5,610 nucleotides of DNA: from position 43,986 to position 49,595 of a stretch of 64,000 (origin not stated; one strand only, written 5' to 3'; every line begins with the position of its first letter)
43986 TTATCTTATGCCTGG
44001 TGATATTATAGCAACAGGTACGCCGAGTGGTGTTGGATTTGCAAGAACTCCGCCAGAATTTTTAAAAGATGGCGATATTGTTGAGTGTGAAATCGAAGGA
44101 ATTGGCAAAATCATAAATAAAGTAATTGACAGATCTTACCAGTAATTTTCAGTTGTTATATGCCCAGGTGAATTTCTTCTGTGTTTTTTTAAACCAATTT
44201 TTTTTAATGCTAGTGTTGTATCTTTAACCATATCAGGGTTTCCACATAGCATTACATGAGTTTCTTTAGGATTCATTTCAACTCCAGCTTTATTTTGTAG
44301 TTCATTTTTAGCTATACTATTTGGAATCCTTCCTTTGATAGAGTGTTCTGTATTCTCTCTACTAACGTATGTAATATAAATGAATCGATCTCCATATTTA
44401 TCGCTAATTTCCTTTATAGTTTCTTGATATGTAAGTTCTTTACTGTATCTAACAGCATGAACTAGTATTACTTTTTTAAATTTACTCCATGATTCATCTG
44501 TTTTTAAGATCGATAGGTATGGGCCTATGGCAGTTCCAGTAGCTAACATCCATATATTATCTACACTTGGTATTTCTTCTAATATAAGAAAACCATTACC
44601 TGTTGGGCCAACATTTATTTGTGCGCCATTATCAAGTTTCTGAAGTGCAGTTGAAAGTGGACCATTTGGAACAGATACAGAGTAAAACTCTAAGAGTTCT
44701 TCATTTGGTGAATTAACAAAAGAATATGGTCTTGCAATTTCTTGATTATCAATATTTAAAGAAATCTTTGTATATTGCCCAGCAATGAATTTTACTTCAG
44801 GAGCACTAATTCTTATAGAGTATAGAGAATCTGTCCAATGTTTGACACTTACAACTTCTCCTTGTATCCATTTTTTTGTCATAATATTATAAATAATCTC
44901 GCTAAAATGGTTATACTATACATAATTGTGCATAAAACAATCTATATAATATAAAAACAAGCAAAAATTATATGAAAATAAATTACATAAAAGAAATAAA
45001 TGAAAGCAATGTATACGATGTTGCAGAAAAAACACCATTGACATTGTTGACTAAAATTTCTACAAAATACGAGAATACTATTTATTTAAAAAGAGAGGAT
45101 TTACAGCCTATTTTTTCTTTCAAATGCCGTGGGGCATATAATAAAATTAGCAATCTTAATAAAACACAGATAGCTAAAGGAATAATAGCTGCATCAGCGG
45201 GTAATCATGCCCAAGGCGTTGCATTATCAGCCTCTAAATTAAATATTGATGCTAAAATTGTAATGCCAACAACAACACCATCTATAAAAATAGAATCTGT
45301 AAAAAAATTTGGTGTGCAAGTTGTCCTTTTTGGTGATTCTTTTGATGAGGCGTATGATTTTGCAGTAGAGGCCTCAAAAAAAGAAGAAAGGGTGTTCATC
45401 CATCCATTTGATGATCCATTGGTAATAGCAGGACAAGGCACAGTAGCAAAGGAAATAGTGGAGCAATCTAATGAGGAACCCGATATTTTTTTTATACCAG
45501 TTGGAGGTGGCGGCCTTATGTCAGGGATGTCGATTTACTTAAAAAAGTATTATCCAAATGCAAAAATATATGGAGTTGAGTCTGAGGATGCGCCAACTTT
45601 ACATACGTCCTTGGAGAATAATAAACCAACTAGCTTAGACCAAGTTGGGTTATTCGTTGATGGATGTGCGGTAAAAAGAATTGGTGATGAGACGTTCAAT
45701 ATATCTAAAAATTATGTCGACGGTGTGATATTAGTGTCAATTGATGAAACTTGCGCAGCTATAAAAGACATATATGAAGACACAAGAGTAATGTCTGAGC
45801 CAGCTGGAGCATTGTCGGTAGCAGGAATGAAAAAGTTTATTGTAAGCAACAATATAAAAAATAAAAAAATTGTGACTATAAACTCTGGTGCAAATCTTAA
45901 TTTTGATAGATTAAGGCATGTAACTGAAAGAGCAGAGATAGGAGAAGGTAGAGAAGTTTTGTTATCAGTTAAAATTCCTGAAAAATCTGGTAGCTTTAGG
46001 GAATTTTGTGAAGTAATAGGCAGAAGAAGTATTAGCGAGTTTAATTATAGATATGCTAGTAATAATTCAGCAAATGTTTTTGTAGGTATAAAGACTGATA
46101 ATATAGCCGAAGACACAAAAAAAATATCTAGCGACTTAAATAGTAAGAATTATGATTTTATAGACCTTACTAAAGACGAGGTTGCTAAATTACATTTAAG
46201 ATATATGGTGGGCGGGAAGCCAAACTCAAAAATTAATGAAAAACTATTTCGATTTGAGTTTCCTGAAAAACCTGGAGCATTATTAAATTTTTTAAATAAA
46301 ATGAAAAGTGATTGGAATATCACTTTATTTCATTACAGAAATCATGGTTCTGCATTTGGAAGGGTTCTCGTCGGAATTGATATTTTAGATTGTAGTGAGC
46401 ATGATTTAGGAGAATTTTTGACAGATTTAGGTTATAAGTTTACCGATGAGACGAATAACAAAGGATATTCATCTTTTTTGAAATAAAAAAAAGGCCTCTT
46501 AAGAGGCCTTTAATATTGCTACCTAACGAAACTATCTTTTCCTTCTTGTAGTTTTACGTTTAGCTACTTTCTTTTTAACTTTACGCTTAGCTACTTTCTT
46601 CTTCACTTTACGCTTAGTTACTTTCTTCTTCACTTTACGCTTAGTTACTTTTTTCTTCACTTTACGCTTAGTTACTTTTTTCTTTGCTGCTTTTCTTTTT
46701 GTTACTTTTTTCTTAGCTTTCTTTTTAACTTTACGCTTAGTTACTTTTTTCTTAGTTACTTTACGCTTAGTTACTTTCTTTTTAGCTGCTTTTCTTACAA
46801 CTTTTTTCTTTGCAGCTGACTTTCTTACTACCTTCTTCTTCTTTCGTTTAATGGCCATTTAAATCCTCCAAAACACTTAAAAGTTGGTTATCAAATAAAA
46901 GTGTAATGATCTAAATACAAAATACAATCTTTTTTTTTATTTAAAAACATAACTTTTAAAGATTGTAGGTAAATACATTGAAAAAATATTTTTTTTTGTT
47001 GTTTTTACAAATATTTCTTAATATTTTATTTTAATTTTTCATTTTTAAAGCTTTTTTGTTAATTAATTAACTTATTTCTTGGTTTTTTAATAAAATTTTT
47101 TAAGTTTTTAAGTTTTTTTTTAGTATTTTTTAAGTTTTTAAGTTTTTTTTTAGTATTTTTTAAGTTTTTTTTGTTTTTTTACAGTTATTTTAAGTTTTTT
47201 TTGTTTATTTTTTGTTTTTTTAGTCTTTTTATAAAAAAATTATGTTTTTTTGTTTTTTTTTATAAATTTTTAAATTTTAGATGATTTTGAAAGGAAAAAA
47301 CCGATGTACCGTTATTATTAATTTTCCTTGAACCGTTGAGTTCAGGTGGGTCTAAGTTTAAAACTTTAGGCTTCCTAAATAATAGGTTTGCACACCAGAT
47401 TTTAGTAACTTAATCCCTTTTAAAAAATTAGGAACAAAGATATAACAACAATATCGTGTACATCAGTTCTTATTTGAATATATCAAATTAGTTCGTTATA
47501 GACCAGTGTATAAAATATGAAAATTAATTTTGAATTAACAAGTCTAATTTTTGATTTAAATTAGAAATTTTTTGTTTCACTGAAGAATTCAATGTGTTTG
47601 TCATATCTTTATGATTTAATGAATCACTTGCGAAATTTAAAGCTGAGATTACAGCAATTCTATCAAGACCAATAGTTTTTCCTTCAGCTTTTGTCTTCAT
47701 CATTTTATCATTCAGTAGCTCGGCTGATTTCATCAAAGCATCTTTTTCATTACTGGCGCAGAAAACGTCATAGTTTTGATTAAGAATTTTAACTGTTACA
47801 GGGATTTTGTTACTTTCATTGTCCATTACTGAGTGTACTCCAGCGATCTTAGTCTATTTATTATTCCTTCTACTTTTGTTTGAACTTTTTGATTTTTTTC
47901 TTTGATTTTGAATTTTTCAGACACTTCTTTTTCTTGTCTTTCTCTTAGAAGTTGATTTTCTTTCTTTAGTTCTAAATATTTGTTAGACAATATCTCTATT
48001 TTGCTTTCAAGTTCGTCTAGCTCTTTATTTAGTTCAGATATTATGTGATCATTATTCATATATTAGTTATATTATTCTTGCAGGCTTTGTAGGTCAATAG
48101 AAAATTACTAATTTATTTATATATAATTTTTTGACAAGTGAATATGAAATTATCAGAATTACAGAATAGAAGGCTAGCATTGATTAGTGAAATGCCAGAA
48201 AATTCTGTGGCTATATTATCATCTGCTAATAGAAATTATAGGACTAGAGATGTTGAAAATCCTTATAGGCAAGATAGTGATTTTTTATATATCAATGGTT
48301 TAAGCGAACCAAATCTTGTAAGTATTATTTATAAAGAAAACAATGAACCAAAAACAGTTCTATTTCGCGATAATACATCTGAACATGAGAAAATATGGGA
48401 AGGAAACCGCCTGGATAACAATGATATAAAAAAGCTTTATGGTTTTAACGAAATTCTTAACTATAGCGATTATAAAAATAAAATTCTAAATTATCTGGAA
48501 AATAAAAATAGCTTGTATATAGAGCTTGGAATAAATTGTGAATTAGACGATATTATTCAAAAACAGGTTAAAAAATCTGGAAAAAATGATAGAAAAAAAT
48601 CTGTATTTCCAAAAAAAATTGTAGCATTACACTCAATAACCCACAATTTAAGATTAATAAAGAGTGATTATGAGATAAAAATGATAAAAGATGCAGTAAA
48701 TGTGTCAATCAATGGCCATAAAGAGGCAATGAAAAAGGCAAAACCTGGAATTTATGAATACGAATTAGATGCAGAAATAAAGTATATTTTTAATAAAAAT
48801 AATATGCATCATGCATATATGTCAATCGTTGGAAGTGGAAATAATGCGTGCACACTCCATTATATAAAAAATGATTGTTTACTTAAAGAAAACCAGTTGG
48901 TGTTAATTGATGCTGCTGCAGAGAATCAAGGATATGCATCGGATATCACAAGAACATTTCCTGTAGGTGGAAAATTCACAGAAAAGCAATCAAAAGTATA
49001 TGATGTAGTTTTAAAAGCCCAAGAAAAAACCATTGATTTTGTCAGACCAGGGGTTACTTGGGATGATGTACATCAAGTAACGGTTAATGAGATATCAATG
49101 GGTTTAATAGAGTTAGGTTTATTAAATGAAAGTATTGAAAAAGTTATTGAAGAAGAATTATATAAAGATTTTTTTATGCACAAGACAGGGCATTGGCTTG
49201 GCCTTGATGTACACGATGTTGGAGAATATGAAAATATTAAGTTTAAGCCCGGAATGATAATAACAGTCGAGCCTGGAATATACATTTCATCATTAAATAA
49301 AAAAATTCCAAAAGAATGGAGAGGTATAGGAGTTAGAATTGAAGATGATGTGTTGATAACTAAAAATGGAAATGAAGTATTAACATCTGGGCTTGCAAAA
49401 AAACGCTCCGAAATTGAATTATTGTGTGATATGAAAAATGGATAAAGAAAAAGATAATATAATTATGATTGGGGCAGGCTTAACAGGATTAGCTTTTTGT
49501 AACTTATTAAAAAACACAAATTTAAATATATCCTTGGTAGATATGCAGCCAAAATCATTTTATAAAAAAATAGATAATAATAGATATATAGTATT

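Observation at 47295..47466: Unannotated 6S RNA (ssrS) downstream of zapA on the minus strand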

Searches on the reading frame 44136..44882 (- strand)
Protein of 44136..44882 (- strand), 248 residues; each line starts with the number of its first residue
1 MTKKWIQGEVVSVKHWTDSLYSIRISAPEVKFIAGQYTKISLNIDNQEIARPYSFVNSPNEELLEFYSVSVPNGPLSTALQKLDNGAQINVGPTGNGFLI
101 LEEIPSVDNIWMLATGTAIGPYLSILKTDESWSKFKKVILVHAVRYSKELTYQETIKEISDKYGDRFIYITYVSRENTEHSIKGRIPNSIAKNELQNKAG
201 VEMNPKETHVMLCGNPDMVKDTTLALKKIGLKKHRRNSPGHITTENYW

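Call 7: search_protein_families(library=pfam, proteins=[window:44136-44882:-])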
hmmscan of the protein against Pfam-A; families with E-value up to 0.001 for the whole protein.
window:44136-44882:- (248 aa): 3 families
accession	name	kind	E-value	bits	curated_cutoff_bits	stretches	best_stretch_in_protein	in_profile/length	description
PF00175.26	NAD_binding_1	-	9.9e-19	68.4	22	1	112-222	1-107/109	Oxidoreductase NAD-binding domain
PF00970.30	FAD_binding_6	-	3.3e-07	31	21.1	1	25-96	21-96/99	Oxidoreductase FAD-binding domain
PF08030.17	NAD_binding_6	-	9.2e-05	23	22.2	0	108-206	2-101/156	Ferric reductase NAD binding domain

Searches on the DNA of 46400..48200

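Call 35: search_rna_families(source=window, start=46400, end=48200, threshold=evalue, max_evalue=1)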
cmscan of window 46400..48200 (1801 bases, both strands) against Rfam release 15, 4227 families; matches with E-value up to 1: 4.
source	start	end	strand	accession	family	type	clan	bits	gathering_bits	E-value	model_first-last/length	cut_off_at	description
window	47294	47472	-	RF00013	6S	Gene;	-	88.5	46.4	1e-17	1-187/187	no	6S / SsrS RNA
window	46476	46548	-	RF02502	Atu_C8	Gene; sRNA;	-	26.9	50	0.011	1-122/122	no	Rhizobiales sRNA Atu_C8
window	46486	46531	-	RF00370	sroD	Gene; sRNA;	-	20.6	50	0.46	1-86/86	no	sroD RNA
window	47682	47740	-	RF01145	sR14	Gene; snRNA; snoRNA; CD-box;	-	17.1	38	0.11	1-54/54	no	Small nucleolar RNA sR14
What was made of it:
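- Tried and rejected: The only extra hits were sub-threshold matches on the terminator after the Lys-rich gene and one weak sub-threshold match inside zapA (call 35).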

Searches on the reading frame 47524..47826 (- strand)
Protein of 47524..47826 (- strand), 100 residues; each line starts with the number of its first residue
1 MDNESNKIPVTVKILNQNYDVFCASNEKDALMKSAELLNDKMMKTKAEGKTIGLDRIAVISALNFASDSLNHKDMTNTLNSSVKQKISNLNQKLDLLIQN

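Call 7: search_protein_families(library=pfam, proteins=[window:47524-47826:-])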
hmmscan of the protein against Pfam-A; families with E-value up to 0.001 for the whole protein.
window:47524-47826:- (100 aa): 1 family
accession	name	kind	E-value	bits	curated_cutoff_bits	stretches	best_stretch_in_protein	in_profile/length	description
PF05164.18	ZapA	-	1.7e-16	60.7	23.8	1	10-94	1-88/88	Cell division protein ZapA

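Call 36: search_protein_families(library=ncbifam, proteins=[window:47524-47826:-], max_evalue=0.1)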
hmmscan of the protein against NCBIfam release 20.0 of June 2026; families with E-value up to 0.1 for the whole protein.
window:47524-47826:- (100 aa): 3 families
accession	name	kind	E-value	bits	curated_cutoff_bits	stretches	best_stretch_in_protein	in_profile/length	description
NF008209.0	PRK10972.1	equivalog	4.6e-09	36.3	96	1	8-95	4-91/109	cell division protein ZapA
NF010724.0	PRK14126.1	equivalog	9.9e-09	34.9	80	1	4-86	3-84/87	cell division protein ZapA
NF049981.1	UshA_like_Sel_2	equivalog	0.0019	17.7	140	1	17-98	79-162/262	UshA-like (seleno)protein family 2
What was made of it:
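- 47524..47826 (-): zapA, the gene immediately upstream (context). Pfam PF05164 ZapA, E 1.7e-16 (call 7); NCBIfam ZapA models (call 36).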

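Call 37: find_encoding_contigs(protein=window:47524-47826:-, flank=1500, max_places=4)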
Protein window:47524-47826:- (100 aa): 22 contigs read that carry it; 4 places shown.
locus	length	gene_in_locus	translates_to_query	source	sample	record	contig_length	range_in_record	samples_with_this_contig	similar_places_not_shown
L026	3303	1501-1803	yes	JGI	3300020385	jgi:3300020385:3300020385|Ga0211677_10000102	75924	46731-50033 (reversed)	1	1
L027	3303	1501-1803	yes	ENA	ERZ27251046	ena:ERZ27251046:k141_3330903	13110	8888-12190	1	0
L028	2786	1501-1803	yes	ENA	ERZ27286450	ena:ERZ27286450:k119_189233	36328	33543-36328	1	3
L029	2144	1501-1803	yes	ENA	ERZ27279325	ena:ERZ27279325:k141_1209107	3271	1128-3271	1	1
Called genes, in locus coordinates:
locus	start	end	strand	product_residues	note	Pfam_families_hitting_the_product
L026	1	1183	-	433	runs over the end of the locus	PF05195:AMP_N, PF00557:Peptidase_M24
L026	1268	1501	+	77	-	-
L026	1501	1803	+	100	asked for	PF05164:ZapA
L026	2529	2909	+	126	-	-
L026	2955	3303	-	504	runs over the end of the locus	PF00291:PALP, PF00585:Thr_dehydrat_C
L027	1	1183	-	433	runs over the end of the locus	PF05195:AMP_N, PF00557:Peptidase_M24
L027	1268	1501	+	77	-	-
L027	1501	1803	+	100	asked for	PF05164:ZapA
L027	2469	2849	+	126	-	-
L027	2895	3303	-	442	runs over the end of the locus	?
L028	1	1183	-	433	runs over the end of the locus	PF05195:AMP_N, PF00557:Peptidase_M24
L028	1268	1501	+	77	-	-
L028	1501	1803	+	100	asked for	PF05164:ZapA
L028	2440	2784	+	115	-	?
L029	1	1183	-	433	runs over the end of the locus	PF05195:AMP_N, PF00557:Peptidase_M24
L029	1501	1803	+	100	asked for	PF05164:ZapA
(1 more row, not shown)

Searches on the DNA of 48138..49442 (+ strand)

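Call 10: search_rna_families(sources=[L001, L002, L003, L004, L005, L006, L007, L008, L009, L010], threshold=gathering)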
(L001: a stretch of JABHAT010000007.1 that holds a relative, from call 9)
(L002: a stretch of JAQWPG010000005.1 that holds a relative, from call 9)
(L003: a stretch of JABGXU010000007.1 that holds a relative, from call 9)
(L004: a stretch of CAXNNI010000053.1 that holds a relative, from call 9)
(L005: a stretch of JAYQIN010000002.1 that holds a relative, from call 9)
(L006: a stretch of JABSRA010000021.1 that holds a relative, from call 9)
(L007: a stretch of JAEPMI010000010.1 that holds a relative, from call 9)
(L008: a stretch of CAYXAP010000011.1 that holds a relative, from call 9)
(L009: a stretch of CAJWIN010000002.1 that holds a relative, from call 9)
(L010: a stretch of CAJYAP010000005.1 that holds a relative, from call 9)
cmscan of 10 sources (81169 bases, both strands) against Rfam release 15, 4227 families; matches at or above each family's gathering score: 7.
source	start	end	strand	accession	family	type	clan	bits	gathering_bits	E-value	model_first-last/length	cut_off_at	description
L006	1897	2075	-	RF00013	6S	Gene;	-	98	46.4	2.5e-18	1-187/187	no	6S / SsrS RNA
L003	166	343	-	RF00013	6S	Gene;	-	77.9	46.4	1.5e-13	1-187/187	no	6S / SsrS RNA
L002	3158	3336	-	RF00013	6S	Gene;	-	74.3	46.4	1.1e-12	1-187/187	no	6S / SsrS RNA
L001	689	867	-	RF00013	6S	Gene;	-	74.1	46.4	1.2e-12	1-187/187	no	6S / SsrS RNA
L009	3157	3335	-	RF00013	6S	Gene;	-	73.3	46.4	1.8e-12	1-187/187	no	6S / SsrS RNA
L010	570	748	-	RF00013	6S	Gene;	-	72.6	46.4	2.7e-12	1-187/187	no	6S / SsrS RNA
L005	3152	3330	-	RF00013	6S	Gene;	-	66.8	46.4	6.6e-11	1-187/187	no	6S / SsrS RNA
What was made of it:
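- Each of the seven genome loci of relatives has exactly one hit, upstream of pepP (call 10).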

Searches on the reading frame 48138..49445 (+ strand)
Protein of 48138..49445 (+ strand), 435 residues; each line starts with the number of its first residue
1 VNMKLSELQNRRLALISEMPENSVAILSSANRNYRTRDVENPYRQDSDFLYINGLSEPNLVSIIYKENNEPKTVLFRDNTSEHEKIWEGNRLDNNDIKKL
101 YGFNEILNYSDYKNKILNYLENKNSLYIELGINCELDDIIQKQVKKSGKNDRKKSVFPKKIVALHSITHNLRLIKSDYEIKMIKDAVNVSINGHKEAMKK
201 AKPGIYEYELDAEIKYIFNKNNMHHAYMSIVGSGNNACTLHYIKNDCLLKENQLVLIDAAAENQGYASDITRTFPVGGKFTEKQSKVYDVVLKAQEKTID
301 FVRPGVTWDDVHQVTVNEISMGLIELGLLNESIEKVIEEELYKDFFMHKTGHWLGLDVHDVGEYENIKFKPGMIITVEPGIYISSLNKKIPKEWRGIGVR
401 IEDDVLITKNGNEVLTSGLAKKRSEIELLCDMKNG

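Call 7: search_protein_families(library=pfam, proteins=[window:48138-49445:+])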
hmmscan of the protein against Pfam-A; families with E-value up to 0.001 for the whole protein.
window:48138-49445:+ (435 aa): 2 families
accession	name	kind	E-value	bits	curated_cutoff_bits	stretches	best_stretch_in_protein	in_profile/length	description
PF00557.29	Peptidase_M24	-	4.1e-61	206.8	23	1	182-409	2-208/208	Metallopeptidase family M24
PF05195.22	AMP_N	-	5.2e-28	97.6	24.6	1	9-127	2-121/121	Aminopeptidase P, N-terminal domain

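Call 9: find_related_loci(query=window:48138-49442:+, collection=genome_contigs, flank=4000)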
Query window:48138-49442:+ (435 aa) in genome_contigs; peptide patterns used: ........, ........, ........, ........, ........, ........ (x = any residue, [..] = any of these).
46 stretches matched a pattern; 11 encode a relative of the query (tblastn E <= 1e-3); 11 distinct loci.
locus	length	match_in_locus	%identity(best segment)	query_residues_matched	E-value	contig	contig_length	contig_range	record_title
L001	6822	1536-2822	73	2-430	0e+0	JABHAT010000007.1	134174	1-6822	MAG: Gammaproteobacteria bacterium isolate SI036_bin62 k141_1353675, whole genome shotgun sequence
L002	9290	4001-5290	71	2-431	0e+0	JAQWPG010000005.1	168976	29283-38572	MAG: Gammaproteobacteria bacterium isolate cluster2_bin.221 k141_4143848, whole genome shotgun sequence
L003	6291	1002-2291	68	1-430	0e+0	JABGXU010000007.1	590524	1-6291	MAG: Gammaproteobacteria bacterium isolate SI034_bin82 k141_1263235, whole genome shotgun sequence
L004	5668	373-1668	68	3-434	0e+0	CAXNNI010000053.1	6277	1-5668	MAG: Gammaproteobacteria bacterium isolate AH-03may19-192 genome assembly, contig: AH-03may19-C26793, whole genome shotg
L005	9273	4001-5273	77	2-431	7e-175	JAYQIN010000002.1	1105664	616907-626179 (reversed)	MAG: Thiothrix sp. isolate SD4487_NP_metabat_bins_2.tsv.828 contig_9353_pilon, whole genome shotgun sequence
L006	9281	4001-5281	42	7-429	1e-109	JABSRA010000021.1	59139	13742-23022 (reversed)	MAG: Oceanospirillaceae bacterium isolate DT_74 DT-Nitrincolaceae-2_scaffold_22, whole genome shotgun sequence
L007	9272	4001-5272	40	11-429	8e-103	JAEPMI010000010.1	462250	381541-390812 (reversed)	MAG: Deltaproteobacteria bacterium isolate HCUG1432-5 NODE_10_length_462250_cov_30.030424, whole genome shotgun sequence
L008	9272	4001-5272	40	11-429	3e-102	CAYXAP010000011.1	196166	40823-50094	MAG TPA_asm: uncultured Sandaracinus sp. isolate SRP321284_co1_170 genome assembly, contig: NODE_58_length_196166_cov_15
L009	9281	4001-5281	68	2-434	0e+0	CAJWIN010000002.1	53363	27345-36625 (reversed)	MAG TPA_asm: uncultured Gammaproteobacteria bacterium isolate ERR599095_bin.30_MetaBAT_v2.12.1_MAG genome assembly, cont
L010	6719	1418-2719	70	2-435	0e+0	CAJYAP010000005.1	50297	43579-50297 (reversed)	MAG TPA_asm: uncultured Gammaproteobacteria bacterium isolate ERR2098401_bin.45_MetaBAT_v2.12.1_MAG genome assembly, con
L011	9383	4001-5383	32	14-74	1e-4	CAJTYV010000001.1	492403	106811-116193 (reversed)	MAG TPA_asm: uncultured Ruminococcus sp. isolate MGBC117665 genome assembly, contig: MGBC117665.1, whole genome shotgun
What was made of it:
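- Tried and rejected: Three pepP-based loci without a 6S hit (L007 and L008, labelled Deltaproteobacteria and Sandaracinus, at 40% PepP identity, and L004, cut 372 nt upstream of pepP) and the spurious Ruminococcus locus L011, which was not scanned, were left out of the comparison (calls 9, 10).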
